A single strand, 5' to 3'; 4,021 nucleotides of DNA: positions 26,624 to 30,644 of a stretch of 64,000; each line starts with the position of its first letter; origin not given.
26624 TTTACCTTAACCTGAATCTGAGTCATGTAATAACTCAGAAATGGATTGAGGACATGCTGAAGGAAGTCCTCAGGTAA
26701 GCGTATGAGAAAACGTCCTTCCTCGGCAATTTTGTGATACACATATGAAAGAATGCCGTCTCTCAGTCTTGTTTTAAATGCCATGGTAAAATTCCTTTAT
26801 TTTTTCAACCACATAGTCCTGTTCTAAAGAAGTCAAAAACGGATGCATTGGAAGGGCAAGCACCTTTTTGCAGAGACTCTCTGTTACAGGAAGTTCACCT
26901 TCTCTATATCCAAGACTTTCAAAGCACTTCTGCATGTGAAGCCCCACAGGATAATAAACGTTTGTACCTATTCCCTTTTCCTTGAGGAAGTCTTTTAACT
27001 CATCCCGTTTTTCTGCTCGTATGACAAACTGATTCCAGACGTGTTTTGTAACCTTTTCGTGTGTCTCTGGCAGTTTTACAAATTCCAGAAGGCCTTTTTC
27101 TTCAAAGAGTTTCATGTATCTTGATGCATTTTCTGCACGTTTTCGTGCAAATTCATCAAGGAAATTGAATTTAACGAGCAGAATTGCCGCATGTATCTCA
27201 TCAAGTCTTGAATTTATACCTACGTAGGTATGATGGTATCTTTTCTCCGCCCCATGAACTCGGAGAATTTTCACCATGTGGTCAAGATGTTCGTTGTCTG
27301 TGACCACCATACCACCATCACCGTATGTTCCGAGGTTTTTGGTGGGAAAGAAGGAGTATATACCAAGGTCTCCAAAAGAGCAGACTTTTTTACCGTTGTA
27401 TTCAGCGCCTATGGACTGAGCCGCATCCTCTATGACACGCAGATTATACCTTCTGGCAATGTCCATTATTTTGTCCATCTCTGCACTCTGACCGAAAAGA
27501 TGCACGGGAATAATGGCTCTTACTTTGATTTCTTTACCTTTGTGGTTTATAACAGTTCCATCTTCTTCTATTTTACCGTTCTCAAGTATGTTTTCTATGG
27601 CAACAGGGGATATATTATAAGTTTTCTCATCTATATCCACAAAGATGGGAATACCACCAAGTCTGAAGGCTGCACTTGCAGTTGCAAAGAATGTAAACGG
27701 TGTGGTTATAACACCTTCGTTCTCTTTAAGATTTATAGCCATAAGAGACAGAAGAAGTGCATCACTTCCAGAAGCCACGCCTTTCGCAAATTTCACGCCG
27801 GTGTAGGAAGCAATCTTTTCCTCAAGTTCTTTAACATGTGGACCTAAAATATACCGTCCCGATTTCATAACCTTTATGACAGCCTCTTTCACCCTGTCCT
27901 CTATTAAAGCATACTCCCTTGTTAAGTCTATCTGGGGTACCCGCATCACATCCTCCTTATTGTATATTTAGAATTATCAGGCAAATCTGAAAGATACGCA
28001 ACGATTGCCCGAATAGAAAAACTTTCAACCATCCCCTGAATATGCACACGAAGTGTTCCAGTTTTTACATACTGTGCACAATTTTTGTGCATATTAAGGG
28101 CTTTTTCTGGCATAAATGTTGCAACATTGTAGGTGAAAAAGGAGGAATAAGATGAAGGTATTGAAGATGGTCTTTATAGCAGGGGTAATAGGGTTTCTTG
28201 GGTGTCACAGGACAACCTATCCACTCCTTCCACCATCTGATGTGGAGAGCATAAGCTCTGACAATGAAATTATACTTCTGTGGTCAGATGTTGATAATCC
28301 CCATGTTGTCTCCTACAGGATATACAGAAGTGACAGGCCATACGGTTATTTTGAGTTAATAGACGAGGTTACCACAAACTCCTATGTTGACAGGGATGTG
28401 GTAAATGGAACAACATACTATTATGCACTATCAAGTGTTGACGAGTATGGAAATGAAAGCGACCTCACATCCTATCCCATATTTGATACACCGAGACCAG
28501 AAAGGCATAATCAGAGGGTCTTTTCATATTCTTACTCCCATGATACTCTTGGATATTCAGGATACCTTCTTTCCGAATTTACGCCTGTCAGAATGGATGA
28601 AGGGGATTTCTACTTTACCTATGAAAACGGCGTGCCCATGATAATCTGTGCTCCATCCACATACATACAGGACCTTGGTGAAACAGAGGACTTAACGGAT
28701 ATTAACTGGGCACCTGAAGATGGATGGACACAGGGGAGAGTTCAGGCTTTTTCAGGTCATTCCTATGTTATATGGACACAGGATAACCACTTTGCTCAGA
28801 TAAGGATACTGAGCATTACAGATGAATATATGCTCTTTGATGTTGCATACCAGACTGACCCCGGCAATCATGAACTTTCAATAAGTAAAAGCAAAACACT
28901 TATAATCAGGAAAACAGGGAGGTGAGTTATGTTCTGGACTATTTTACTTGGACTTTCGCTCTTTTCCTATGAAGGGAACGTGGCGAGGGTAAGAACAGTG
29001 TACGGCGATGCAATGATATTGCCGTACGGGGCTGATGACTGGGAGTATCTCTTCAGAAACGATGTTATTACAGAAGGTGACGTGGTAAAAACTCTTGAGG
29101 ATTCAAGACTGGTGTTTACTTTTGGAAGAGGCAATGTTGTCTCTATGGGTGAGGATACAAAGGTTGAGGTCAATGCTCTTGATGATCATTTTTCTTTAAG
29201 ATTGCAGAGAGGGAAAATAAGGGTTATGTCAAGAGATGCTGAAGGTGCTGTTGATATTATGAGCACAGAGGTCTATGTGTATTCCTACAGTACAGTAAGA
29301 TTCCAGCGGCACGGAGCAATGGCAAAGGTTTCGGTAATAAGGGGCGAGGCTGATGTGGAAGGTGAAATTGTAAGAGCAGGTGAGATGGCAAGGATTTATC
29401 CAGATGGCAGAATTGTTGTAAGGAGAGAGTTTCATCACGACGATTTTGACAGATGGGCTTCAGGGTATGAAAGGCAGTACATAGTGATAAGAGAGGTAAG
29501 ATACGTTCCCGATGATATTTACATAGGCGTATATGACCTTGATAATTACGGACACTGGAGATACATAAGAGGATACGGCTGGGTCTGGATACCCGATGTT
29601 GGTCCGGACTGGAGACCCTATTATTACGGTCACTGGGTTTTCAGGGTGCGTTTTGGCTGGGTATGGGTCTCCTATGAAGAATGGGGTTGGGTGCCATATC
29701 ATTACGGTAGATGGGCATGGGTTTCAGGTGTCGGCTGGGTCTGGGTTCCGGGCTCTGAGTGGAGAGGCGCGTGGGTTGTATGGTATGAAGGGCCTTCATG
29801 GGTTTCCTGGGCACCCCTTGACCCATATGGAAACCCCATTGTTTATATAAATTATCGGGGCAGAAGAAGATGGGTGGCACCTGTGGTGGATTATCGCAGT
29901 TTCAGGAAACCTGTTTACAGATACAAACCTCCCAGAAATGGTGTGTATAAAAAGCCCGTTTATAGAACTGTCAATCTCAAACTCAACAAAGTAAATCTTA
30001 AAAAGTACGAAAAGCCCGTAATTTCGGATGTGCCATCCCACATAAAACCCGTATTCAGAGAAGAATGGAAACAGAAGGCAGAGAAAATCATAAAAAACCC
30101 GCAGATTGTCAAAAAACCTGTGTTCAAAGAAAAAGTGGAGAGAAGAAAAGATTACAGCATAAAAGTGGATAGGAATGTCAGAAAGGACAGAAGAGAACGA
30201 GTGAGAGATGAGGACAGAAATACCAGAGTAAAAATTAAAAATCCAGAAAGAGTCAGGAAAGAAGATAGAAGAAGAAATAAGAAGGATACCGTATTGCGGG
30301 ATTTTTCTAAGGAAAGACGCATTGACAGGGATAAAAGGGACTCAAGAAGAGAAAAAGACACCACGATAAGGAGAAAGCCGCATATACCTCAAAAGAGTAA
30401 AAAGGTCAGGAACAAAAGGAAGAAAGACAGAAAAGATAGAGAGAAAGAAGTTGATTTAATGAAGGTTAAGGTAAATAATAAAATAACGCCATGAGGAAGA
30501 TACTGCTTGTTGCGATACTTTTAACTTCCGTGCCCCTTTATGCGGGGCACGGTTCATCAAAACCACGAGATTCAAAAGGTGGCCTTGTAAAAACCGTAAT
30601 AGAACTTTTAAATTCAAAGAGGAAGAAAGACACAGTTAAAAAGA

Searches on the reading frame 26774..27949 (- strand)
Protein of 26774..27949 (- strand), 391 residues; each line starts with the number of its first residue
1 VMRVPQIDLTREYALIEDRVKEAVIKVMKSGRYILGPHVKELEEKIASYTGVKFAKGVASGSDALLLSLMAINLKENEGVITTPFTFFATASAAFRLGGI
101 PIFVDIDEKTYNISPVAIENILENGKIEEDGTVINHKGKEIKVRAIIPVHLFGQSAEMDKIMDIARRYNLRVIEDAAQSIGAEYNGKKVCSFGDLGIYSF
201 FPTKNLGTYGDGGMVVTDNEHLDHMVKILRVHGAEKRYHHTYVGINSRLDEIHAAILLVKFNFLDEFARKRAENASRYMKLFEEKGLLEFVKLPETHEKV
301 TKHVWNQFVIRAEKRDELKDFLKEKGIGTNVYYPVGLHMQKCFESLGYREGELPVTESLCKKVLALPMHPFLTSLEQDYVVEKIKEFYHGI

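Call 7: search_protein_families(library=pfam, proteins=[window:26774-27949:-], max_evalue=0.01)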
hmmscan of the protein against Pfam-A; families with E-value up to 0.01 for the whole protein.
window:26774-27949:- (391 aa): 3 families
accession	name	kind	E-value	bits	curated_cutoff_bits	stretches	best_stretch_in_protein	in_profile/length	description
PF01041.23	DegT_DnrJ_EryC1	-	2.9e-114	382.5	19.8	1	17-384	4-359/360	DegT/DnrJ/EryC1/StrS aminotransferase family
PF01212.27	Beta_elim_lyase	-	0.00097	19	27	1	37-232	32-226/288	Beta-eliminating lyase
PF00155.27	Aminotran_1_2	-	0.0088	15.7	19.7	0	21-175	23-185/361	Aminotransferase class I and II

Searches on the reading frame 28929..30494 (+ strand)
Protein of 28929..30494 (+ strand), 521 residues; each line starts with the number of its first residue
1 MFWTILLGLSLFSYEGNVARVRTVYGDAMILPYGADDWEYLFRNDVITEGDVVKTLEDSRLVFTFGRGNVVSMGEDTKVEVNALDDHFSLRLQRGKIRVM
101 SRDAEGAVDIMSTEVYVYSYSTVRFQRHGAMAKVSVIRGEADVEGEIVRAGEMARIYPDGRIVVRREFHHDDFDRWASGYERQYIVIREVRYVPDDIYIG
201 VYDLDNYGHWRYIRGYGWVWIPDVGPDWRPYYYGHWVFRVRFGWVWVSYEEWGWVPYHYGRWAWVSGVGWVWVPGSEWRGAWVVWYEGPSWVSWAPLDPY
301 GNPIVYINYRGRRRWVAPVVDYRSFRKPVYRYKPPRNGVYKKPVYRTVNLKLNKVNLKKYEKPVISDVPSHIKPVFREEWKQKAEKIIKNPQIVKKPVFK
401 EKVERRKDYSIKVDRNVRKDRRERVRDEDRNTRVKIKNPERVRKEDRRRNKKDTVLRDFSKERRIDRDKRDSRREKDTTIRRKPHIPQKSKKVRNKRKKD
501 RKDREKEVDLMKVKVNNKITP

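Call 7: search_protein_families(library=pfam, proteins=[window:28929-30494:+], max_evalue=0.01)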
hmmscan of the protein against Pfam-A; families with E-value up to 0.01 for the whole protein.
window:28929-30494:+ (521 aa): 2 families
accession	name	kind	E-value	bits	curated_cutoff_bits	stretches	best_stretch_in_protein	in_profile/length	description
PF20245.3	DUF6600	-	2.1e-26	92.4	27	1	203-299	3-100/102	Family of unknown function (DUF6600)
PF04773.18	FecR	-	0.00023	22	24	1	51-141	1-96/97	FecR protein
